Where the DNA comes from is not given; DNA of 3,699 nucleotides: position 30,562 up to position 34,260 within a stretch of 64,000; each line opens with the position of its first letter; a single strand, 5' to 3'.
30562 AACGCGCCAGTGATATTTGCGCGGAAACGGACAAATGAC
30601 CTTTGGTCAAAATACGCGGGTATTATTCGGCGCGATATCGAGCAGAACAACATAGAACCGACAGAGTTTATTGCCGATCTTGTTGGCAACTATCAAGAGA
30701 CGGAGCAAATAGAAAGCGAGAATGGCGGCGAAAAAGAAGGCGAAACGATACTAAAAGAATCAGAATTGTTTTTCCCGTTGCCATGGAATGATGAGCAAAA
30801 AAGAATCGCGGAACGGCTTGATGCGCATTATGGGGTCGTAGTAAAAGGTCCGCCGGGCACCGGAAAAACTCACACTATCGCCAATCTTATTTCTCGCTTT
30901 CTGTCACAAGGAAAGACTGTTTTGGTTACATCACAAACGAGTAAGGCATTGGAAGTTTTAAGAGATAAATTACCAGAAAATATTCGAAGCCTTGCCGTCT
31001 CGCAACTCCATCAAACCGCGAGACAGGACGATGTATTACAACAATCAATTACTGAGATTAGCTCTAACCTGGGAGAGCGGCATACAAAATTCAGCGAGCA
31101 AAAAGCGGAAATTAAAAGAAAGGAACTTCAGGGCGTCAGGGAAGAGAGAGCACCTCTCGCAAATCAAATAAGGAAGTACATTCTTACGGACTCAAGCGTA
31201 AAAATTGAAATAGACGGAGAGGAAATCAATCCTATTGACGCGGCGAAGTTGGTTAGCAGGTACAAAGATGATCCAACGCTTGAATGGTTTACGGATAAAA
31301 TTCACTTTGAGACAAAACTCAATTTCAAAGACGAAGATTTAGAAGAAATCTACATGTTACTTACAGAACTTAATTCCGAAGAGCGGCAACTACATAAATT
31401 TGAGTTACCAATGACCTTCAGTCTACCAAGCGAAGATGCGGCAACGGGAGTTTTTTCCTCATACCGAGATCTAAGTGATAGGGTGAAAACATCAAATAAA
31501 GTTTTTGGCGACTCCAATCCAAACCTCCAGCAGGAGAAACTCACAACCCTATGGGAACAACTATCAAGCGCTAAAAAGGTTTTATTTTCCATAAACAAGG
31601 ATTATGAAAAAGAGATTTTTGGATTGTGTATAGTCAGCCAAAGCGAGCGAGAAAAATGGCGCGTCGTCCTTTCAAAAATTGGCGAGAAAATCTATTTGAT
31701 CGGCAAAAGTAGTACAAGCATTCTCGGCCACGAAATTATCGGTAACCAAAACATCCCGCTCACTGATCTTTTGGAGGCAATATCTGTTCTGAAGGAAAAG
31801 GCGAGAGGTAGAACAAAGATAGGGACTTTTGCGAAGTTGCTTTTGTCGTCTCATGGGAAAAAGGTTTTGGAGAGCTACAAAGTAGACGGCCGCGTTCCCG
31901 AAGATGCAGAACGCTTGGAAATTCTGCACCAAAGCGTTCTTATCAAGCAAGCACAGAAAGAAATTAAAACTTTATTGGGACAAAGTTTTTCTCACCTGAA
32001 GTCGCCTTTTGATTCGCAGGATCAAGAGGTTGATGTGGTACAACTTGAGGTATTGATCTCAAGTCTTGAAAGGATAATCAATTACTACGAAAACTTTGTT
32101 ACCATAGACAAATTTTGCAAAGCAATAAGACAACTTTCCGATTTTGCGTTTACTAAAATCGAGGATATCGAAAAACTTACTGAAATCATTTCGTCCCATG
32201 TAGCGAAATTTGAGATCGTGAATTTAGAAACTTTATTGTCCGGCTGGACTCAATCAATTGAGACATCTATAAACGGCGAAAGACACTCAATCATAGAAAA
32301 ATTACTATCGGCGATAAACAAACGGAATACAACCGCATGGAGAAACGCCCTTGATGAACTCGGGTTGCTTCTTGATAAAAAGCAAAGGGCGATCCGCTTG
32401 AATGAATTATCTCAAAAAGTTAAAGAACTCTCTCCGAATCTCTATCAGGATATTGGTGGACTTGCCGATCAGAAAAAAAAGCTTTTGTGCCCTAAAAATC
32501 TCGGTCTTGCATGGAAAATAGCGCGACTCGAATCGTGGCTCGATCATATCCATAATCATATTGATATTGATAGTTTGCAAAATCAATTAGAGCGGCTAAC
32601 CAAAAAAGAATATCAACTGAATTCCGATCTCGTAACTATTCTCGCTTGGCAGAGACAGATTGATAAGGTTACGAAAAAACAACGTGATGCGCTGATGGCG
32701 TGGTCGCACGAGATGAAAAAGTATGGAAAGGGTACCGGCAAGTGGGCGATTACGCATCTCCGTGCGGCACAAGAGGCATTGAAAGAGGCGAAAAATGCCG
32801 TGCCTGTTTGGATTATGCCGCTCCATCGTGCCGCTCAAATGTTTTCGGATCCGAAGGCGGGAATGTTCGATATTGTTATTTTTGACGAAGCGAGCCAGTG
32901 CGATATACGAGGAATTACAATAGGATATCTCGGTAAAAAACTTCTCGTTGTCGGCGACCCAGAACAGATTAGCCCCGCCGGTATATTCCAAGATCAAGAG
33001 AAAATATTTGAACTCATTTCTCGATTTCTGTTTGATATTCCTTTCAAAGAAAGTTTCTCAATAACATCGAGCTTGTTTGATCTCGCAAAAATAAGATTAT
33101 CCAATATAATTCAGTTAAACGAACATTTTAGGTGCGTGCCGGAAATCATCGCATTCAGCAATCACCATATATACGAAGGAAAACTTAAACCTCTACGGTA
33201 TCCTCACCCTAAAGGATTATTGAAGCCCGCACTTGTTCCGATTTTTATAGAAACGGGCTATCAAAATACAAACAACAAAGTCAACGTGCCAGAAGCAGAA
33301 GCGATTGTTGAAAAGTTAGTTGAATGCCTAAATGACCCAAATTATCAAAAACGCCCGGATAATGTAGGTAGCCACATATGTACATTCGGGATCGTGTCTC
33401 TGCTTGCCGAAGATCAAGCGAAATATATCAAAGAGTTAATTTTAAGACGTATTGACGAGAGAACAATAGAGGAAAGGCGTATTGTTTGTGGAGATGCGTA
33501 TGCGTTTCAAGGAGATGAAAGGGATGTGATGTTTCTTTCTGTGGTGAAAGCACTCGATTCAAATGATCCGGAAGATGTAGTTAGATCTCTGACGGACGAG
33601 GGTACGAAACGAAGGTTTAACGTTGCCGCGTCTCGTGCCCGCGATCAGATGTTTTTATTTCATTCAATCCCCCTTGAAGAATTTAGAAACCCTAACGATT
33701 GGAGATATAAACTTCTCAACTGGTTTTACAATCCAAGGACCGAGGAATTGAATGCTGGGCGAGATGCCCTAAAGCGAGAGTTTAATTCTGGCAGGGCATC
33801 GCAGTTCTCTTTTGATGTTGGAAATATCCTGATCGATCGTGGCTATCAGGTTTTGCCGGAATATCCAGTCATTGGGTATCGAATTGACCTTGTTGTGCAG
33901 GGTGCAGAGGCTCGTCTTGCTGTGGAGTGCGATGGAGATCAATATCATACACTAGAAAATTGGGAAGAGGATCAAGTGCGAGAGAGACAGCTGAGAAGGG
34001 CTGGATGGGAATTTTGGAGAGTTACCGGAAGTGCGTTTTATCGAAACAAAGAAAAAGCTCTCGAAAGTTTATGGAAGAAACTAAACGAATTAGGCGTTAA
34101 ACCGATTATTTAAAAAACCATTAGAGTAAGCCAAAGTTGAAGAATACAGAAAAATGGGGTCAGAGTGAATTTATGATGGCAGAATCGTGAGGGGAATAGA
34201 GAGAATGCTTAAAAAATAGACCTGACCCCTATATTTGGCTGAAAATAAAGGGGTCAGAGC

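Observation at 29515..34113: Giant SF1 helicase + Vsr-like nuclease fusion next to AbiE: candidate single-protein anti-phage nuclease-helicase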

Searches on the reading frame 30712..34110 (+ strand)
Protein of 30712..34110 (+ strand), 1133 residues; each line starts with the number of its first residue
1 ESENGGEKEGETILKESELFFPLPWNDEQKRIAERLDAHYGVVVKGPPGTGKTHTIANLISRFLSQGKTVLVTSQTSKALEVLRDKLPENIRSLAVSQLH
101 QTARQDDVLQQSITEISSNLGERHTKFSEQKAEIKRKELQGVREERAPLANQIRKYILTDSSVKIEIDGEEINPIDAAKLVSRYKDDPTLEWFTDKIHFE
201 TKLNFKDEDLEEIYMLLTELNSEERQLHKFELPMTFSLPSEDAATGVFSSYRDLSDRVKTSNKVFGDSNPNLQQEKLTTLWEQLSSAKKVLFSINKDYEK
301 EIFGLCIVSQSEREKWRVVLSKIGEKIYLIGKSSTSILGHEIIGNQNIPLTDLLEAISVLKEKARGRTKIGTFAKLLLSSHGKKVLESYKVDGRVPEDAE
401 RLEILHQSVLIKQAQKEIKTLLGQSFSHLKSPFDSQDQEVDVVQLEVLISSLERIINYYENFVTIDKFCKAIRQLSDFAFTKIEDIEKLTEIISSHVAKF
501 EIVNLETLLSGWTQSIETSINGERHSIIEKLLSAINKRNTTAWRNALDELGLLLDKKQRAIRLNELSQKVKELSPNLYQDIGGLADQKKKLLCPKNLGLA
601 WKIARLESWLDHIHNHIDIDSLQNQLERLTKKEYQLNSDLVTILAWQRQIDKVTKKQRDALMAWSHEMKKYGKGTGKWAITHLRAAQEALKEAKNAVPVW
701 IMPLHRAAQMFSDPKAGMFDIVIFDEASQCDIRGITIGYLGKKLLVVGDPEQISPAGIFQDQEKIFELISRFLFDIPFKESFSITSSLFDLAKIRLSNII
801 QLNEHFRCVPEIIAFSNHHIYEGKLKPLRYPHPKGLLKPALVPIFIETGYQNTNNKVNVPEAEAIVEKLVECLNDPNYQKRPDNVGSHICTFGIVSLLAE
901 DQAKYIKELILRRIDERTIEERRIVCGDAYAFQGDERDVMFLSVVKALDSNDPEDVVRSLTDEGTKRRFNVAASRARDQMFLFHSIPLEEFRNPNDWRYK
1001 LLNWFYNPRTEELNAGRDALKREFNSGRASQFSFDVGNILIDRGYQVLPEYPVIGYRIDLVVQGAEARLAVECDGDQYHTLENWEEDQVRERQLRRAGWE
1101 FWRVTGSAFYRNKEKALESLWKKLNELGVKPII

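Call 60: predict_structure(alignment_id=A2)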
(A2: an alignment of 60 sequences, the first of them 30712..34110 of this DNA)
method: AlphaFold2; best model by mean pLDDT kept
length: 1133 residues; sequences in the alignment: 60
mean_pLDDT: 67.6   pTM: 0.40
mean pLDDT of the five models: 67.6, 65.9, 64.5, 61.0, 61.0
residues with pLDDT >= 90: 66; 70-90: 549; 50-70: 258; < 50: 260
segments of 3 or more residues with pLDDT < 50: 1-33, 35-51, 97-109, 714-716, 726-839, 847-853, 945-950, 952-988, 990-993, 995-998, 1000-1006, 1052-1054, 1078-1080
pLDDT, mean of each block of 10 residues (from residue 1): 30 35 42 45 42 57 61 56 53 49 45 55 57 76 76 66 79 82 86 88 88 91 88 84 87 81 69 82 90 88 89 90 90 86 80 87 82 81 86 87 90 87 85 67 85 90 89 86 89 85 87 85 85 90 89 90 91 89 88 85 90 72 72 67 62 68 72 66 70 67 57 54 48 29 31 26 30 28 28 25 23 22 25 36 47 57 81 74 57 68 81 84 71 56 51 46 46 45 46 48 52 68 71 82 76 57 74 57 62 72 72 74 81 66
secondary structure, 60 per line:
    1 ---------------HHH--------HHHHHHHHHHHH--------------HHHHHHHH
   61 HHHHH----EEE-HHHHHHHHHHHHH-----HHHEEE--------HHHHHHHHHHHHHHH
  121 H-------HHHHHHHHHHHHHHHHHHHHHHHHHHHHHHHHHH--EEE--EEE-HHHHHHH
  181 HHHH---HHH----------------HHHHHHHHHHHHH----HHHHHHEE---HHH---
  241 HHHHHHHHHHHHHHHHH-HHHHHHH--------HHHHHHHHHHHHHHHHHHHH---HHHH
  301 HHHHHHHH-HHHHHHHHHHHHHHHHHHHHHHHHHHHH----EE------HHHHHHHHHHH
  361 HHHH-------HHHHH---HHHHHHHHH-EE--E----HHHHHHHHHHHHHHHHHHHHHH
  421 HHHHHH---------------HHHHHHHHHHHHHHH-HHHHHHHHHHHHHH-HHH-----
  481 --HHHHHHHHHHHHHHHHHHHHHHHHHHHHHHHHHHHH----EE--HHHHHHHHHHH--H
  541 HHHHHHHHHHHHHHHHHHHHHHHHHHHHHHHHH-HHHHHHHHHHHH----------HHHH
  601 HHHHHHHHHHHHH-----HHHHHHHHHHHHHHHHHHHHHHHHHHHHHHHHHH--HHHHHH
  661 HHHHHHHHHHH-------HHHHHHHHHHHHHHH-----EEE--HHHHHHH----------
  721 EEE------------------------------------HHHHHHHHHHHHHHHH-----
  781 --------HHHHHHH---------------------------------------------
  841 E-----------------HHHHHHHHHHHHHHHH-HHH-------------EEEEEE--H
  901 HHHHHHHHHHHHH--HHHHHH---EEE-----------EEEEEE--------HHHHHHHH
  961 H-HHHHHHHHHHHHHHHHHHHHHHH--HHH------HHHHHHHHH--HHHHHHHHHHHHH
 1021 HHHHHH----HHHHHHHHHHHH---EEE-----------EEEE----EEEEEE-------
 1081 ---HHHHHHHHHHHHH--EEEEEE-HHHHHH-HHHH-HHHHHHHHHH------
elements in order (helices of 4 or more, strands of 3 or more residues): H27-38 H53-65 E70-72 H74-86 E95-97 H106-121 H129-162 E165-167 E170-172 H174-184 H207-219 H224-229 H241-257 H259-265 H274-293 H297-308 H310-337 H350-364 H372-376 H380-388 H399-426 H442-456 H458-471 H483-518 H527-537 H540-573 H575-586 H597-613 H619-652 H655-671 H679-693 E699-701 H704-710 E721-723 H760-775 H789-795 H859-874 E892-897 H900-913 H916-921 E925-927 E939-944 H953-961 H963-985 H997-1005 H1008-1026 H1031-1042 E1046-1048 E1060-1063 E1068-1073 H1084-1096 E1099-1104 H1106-1111 H1113-1116 H1118-1127

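Call 63: fold_search(model_id=the predicted structure, library=pdb)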
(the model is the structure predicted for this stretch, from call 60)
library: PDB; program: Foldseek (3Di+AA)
matches with E <= 10: 386; with E <= 0.001: 0
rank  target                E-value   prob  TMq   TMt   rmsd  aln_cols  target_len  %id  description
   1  6yvu_A                1.2e-02  0.16  0.06  0.06  60.6       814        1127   13  Condensin complex from S.cerevisiae ATP-free apo non-engaged state (released 2020-07-15)
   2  9gm7_A                1.8e-02  0.11  0.05  0.04  57.1       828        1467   13  MukBEF in a nucleotide-bound state with open neck gate (monomer) (released 2025-03-26)
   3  7nyx_A                2.3e-02  0.10  0.05  0.05  63.8       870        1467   12  Cryo-EM structure of the MukBEF-MatP-DNA monomer (closed conformation) (released 2021-07-07)
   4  9e5c_6a               2.5e-02  0.11  0.06  0.03  49.3       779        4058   11  Cryo-EM structure of 96 nm repeat of microtubule doublet from T. brucei flagellum (released 2025-03-12)
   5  9gm6_A                2.9e-02  0.25  0.08  0.08  68.8       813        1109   10  MukBEF in a nucleotide-bound state with open neck gate (heads core) (released 2025-03-26)
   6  7ogt_B                3.4e-02  0.12  0.06  0.08  70.5       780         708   14  Folded elbow of cohesin (released 2021-07-28)
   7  9y6s_7G               4.2e-02  0.13  0.08  0.03  48.6       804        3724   12  96-nm repeat of the Leishmania tarentolae doublet microtubule (released 2025-12-17)
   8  9y6s_6k               4.2e-02  0.11  0.07  0.03  33.8       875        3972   10  96-nm repeat of the Leishmania tarentolae doublet microtubule (released 2025-12-17)
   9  9qe0_A                4.4e-02  0.14  0.07  0.06  44.4       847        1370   11  Neobacillus vireti Wadjet-II JetABC dimer (released 2025-06-25)
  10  7zr1_C                5.0e-02  0.15  0.07  0.09  45.3       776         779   12  Chaetomium thermophilum Mre11-Rad50-Nbs1 complex bound to ATPyS (composite structure) (released 2023-01-11)
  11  9e5c_6b               5.7e-02  0.15  0.07  0.03  39.3       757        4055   10  Cryo-EM structure of 96 nm repeat of microtubule doublet from T. brucei flagellum (released 2025-03-12)
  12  6yvu_B                6.5e-02  0.13  0.07  0.07  66.0       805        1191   12  Condensin complex from S.cerevisiae ATP-free apo non-engaged state (released 2020-07-15)
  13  8i4x_B                6.5e-02  0.10  0.07  0.07  63.7       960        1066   10  Cryo-EM structure of 5-subunit Smc5/6 (released 2024-06-26)
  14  7zr1_D                6.8e-02  0.14  0.07  0.09  42.2       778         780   10  Chaetomium thermophilum Mre11-Rad50-Nbs1 complex bound to ATPyS (composite structure) (released 2023-01-11)
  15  6h2x                  8.1e-02  0.41  0.09  0.19  19.7       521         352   11  MukB coiled-coil elbow from E. coli (released 2019-03-06)
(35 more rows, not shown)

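Call 74: find_related_loci(query=A2, collection=viral_contigs, flank=8000)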
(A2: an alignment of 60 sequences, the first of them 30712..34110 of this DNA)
Query A2 (1133 aa) in viral_contigs; peptide patterns used: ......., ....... (x = any residue, [..] = any of these).
91 stretches matched a pattern; 30 encode a relative of the query (tblastn E <= 1e-3); 30 distinct loci.
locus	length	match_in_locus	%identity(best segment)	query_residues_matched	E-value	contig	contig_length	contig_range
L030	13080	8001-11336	32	16-1131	4e-165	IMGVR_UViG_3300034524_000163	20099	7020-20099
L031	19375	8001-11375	33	3-1131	7e-163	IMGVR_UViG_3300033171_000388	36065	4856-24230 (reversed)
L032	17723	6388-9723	32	16-1131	4e-154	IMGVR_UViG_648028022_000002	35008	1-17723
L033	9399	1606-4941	32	16-1131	4e-154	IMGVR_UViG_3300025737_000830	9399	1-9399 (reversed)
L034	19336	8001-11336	32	16-1131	5e-154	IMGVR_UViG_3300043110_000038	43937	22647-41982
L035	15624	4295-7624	32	16-1129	1e-152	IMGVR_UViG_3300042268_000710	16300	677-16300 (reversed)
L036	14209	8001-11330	32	16-1129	1e-152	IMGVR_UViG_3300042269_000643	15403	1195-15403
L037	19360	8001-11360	29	18-1131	6e-137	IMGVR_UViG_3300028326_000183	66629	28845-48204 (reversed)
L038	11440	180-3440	30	18-1127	3e-135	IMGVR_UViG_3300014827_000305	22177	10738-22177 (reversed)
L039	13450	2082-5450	29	2-1132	2e-134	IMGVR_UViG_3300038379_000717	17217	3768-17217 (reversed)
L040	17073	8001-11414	30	2-1133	6e-131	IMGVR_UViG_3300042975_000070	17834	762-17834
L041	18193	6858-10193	32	16-1131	4e-154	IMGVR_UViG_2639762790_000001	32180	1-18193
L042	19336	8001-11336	28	15-1133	1e-115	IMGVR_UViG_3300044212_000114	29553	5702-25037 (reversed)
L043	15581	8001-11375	33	14-1131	3e-95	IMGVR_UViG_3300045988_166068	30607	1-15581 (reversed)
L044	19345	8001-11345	30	26-1131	4e-127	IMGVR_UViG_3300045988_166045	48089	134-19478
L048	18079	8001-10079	27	21-1125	8e-24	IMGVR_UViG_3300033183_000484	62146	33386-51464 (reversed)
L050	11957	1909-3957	28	22-1125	3e-21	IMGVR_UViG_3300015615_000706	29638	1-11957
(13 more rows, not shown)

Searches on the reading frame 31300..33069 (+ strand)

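Call 34: search_protein_families(library=pfam, proteins=[window:31300-33069:+], max_evalue=10)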
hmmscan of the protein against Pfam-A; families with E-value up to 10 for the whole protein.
window:31300-33069:+ (590 aa): 5 families
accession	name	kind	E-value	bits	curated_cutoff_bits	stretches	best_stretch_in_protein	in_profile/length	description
PF13086.12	AAA_11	-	1.4e-05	25.5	27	1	424-559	116-252/257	AAA domain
PF25686.1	Betaherpes_U91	-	0.036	14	27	1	112-166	8-58/157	Betaherpesvirus U91 protein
PF01443.25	Viral_helicase1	-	0.18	12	21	1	509-558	44-98/228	Viral superfamily 1 RNA helicase core domain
PF16727.10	REV1_C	-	0.88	10.5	26.5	0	411-472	7-72/91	DNA repair protein REV1 C-terminal domain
PF06062.16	UPF0231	-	4.7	8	25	1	330-379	40-92/121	Uncharacterised protein family (UPF0231)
